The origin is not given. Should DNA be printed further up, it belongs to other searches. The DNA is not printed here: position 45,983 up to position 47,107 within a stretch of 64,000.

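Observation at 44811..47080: Tandem paralogous LRR-like repeat proteins with near-identical 60-bp DNA repeats and duplicated promoter and terminator modules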

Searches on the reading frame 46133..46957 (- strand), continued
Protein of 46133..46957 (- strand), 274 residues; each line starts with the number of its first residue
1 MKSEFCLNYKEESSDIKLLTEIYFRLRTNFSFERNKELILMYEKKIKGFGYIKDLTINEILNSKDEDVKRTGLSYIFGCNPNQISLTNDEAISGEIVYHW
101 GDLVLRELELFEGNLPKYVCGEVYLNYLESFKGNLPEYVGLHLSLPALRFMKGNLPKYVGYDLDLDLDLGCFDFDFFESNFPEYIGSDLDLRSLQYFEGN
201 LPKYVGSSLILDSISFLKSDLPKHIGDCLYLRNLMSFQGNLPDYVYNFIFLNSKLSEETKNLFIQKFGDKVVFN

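Call 43: find_encoding_contigs(protein=P0007, flank=6000, max_places=2)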
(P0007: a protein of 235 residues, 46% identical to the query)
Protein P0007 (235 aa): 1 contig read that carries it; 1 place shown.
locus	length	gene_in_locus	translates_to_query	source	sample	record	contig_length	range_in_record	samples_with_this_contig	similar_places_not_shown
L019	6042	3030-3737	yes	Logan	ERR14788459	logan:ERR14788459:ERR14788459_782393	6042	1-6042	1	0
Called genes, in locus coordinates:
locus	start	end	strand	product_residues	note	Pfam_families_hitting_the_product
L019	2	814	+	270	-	?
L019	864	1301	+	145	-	-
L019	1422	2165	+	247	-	-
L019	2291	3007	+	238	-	-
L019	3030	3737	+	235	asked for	-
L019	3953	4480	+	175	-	PF00293:NUDIX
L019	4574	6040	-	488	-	?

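Call 50: find_homologous_proteins(query=P0127, max_evalue=1e-10)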
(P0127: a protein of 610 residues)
Query P0127 (610 aa): 2290 proteins with E <= 1e-10 among 8000 candidates; the best 120 are listed.
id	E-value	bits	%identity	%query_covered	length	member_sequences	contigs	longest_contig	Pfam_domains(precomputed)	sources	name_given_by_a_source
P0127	0.0e+0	1353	100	100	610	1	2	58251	-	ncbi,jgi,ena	jgi:hypothetical protein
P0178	0.0e+0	1085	64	97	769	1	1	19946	PF04399.19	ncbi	-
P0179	0.0e+0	1078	42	97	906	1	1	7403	PF03454.21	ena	-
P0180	0.0e+0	1061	43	97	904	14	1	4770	PF04399.19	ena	-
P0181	1.9e-298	1009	42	97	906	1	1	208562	PF03454.21,PF14279.13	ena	-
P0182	8.7e-292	987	55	98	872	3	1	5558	-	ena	-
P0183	2.5e-290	982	61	98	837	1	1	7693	-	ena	-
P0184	4.0e-290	982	42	97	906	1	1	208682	PF03454.21,PF14279.13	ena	-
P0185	3.7e-289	979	42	97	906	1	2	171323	PF03454.21,PF14279.13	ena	-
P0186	1.3e-287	974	43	92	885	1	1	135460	PF03454.21,PF14279.13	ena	-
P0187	5.6e-286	968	43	92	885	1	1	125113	PF03454.21,PF14279.13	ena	-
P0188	2.9e-284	962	64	97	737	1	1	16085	-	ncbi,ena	-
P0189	7.7e-282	954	65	99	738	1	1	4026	-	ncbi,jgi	jgi:hypothetical protein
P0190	4.0e-280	949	42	92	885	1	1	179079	PF03454.21,PF14279.13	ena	-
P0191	2.8e-278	943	43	92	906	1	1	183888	PF03454.21,PF14279.13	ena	-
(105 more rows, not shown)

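Call 53: search_solved_structures(query=A2, max_evalue=1)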
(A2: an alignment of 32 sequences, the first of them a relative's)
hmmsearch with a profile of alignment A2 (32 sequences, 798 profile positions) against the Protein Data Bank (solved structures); distinct sequences matched with E-value up to 1: 1.
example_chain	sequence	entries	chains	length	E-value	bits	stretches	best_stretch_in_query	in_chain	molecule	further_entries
4puf_A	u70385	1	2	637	0.012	16.9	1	581-779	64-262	E3 ubiquitin-protein ligase SlrP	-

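Call 62: search_protein_families(library=padloc, proteins=[P0127, P0021, window:46133-46957:-], max_evalue=0.01)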
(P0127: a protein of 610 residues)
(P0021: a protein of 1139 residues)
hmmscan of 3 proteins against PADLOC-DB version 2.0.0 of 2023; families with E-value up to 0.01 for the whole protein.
P0127 (610 aa): 0 families

P0021 (1139 aa): 0 families

window:46133-46957:- (274 aa): 0 families

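Call 63: search_protein_families(library=phrogs, proteins=[P0127, P0021, window:46133-46957:-], max_evalue=0.01)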
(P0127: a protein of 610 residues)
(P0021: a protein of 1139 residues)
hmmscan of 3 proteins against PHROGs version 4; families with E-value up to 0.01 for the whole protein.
P0127 (610 aa): 0 families

P0021 (1139 aa): 0 families

window:46133-46957:- (274 aa): 0 families

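Call 65: predict_structure(alignment_id=A2)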
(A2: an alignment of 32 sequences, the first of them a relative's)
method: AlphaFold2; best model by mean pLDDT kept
length: 610 residues; sequences in the alignment: 32
mean_pLDDT: 88.6   pTM: 0.73
mean pLDDT of the five models: 88.6, 87.2, 86.8, 86.3, 85.2
residues with pLDDT >= 90: 341; 70-90: 242; 50-70: 22; < 50: 5
segments of 3 or more residues with pLDDT < 50: 40-42
pLDDT, mean of each block of 10 residues (from residue 1): 84 92 91 68 66 92 86 91 96 92 82 85 90 91 91 95 90 85 92 90 94 88 90 93 94 86 89 94 75 66 91 89 89 89 77 92 90 91 93 94 85 81 92 95 94 93 90 91 93 89 93 87 93 87 92 90 91 90 88 91 87
secondary structure, 60 per line:
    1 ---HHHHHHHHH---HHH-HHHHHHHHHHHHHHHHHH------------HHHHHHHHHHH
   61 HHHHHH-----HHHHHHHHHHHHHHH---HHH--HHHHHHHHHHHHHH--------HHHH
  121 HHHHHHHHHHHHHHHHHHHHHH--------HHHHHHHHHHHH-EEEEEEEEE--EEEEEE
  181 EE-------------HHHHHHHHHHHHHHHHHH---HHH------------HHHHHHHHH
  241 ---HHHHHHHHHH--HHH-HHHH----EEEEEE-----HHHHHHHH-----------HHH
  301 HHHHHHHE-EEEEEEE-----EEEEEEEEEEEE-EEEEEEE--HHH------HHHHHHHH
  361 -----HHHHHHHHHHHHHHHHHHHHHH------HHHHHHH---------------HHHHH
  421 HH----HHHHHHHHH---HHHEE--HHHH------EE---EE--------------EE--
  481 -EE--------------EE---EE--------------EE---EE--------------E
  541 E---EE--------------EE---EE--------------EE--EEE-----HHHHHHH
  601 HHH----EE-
elements in order: H4-12 H20-37 H50-66 H72-86 H95-108 H117-142 H151-162 E164-172 E175-182 H196-213 H232-240 H244-253 H260-263 E268-273 H279-286 H298-307 E310-316 E322-333 E335-341 H353-360 H366-387 H394-400 H416-422 H427-435 H446-449 E586-588 H594-603

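Call 68: fold_search(model_id=the predicted structure, library=pdb)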
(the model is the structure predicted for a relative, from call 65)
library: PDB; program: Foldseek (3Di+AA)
matches with E <= 10: 123; with E <= 0.001: 0
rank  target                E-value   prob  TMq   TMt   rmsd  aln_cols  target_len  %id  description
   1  7pnu_F                9.8e-01  0.06  0.06  0.15  18.9       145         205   10  Assembly intermediate of mouse mitochondrial ribosome small subunit without mS37 in complex with RbfA inward conformat (released 2022-06-15)
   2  4phc_A                9.8e-01  0.02  0.06  0.07  18.3       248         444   13  Crystal Structure of a human cytosolic histidyl-tRNA synthetase, histidine-bound (released 2014-08-27)
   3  2q13                  1.2e+00  0.05  0.08  0.09  20.4       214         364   11  Crystal structure of BAR-PH domain of APPL1 (released 2007-08-14)
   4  4h8s_C                1.4e+00  0.04  0.07  0.10  19.9       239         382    9  Crystal structure of human APPL2BARPH domain (released 2012-10-17)
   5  8fmw_G                1.4e+00  0.04  0.06  0.16  16.7       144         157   10  The structure of a hibernating ribosome in the Lyme disease pathogen (released 2023-11-08)
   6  5d80_G                1.5e+00  0.04  0.07  0.16  25.7       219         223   11  Crystal Structure of Yeast V1-ATPase in the Autoinhibited Form (released 2016-06-08)
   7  9tvu_g                1.6e+00  0.03  0.06  0.15  17.3       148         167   11  Structure of the Chlamydomonas reinhardtii chlororibosome (released 2026-02-18)
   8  5c5b_A                1.6e+00  0.03  0.08  0.11  20.8       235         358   13  Crystal Structure of Human APPL BAR-PH Heterodimer (released 2016-06-22)
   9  5aj3_G                1.7e+00  0.04  0.06  0.14  18.6       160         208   11  Structure of the small subunit of the mammalian mitoribosome (released 2015-04-22)
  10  6sw9_H                1.8e+00  0.03  0.07  0.15  19.6       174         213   12  IC2A model of cryo-EM structure of a full archaeal ribosomal translation initiation complex devoid of aIF1 in P. abyss (released 2020-02-19)
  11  2z0o                  1.9e+00  0.04  0.08  0.09  20.4       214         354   12  Crystal structure of APPL1-BAR-PH domain (released 2008-05-13)
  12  4rnd_C                2.0e+00  0.04  0.07  0.16  17.6       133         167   12  Crystal Structure of the subunit DF-assembly of the eukaryotic V-ATPase. (released 2014-12-10)
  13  7zhg_H                2.2e+00  0.03  0.07  0.15  19.0       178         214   11  High-resolution cryo-EM structure of Pyrococcus abyssi 30S ribosomal subunit bound to mRNA and initiator tRNA anticodo (released 2022-06-29)
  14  4h8s_B                2.2e+00  0.03  0.06  0.09  20.3       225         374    9  Crystal structure of human APPL2BARPH domain (released 2012-10-17)
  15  8rd8_GS               2.2e+00  0.02  0.06  0.16  17.2       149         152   13  Cryo-EM structure of P. urativorans 70S ribosome in complex with hibernation factors Balon and RaiA (structure 1). (released 2024-02-21)
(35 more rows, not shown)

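Call 72: search_protein_families(library=pfam, alignment_id=A2, max_evalue=1)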
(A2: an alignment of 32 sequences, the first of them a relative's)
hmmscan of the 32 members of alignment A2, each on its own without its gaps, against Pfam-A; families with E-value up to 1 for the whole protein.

A. member 1, P0127 (610 aa): 2 families
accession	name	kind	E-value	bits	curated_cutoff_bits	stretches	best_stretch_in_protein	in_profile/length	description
PF04399.18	Glutaredoxin2_C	-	0.023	15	32.8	0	547-567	95-115/130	Glutaredoxin 2, C terminal domain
PF14821.11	Thr_synth_N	-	0.21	12.2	25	0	505-521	19-35/79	Threonine synthase N terminus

B. families by the number of members that match (of 32 scanned): 37 families (the first 25 are shown)
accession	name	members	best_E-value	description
PF14279.12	HNH_5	12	3.1e-05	HNH endonuclease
PF04399.18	Glutaredoxin2_C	11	9.6e-08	Glutaredoxin 2, C terminal domain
PF14821.11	Thr_synth_N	8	1.5e-05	Threonine synthase N terminus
PF03454.20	MoeA_C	5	1.7e-08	MoeA C-terminal region (domain IV)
PF23598.1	LRR_14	5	0.00019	Leucine-rich repeat region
PF21908.1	Cel124_C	5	0.032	Cel124 C-terminal catalytic domain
PF00669.25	Flagellin_N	5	0.12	Bacterial flagellin N-terminal helical region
PF05184.20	SapB_1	3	0.054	Saposin-like type B, region 1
PF08183.16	SpoV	2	0.0012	Stage V sporulation protein family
PF07256.17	DUF1435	2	0.0027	Protein of unknown function (DUF1435)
PF11353.13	DUF3153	2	0.012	Protein of unknown function (DUF3153)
PF22393.2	MLPTv-like_HTH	2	0.021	MLPTv-like, helix-turn-helix domain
PF17068.10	RRG8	2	0.042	Required for respiratory growth protein 8 mitochondrial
PF17840.6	Tugs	2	0.11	Tethering Ubl4a to BAGS domain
PF18607.7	HTH_54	2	0.16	ParA helix turn helix domain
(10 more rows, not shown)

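Call 73: find_encoding_contigs(protein=P0010, flank=10000, max_places=2)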
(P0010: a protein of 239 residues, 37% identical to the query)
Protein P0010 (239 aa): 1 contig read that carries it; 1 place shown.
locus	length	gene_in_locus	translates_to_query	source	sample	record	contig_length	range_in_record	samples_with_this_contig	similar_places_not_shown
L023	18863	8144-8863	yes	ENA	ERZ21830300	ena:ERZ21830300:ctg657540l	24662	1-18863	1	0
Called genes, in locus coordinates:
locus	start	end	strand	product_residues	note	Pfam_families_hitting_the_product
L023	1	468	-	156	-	?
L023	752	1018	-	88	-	-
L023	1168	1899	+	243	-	-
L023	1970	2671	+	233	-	-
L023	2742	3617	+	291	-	-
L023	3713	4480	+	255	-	-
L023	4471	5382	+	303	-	-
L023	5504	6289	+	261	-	-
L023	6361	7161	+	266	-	-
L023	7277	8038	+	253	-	-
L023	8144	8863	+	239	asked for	-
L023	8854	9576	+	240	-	-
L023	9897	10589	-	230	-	-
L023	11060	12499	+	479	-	PF25199:nSTAND_NTPase5 (weak), PF13191:AAA_16 (faint), PF13173:AAA_14, PF13401:AAA_22 (faint)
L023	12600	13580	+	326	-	PF02195:ParB_N, PF17762:HTH_ParB, PF23552:ParB_C (weak)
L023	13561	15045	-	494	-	PF13328:HD_4, PF01966:HD, PF04607:RelA_SpoT, PF02824:TGS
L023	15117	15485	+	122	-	-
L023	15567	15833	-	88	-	-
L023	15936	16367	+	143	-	-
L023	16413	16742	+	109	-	-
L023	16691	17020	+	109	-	PF01936:NYN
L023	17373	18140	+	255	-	PF12161:HsdM_N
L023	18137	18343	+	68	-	PF02384:N6_Mtase (weak)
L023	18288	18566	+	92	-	PF02384:N6_Mtase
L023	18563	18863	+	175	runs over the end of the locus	PF02384:N6_Mtase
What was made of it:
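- Short forms recur elsewhere, including ten in tandem on L023 (call 73). Short forms exist as a ten-gene tandem array in another organism (call 73).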
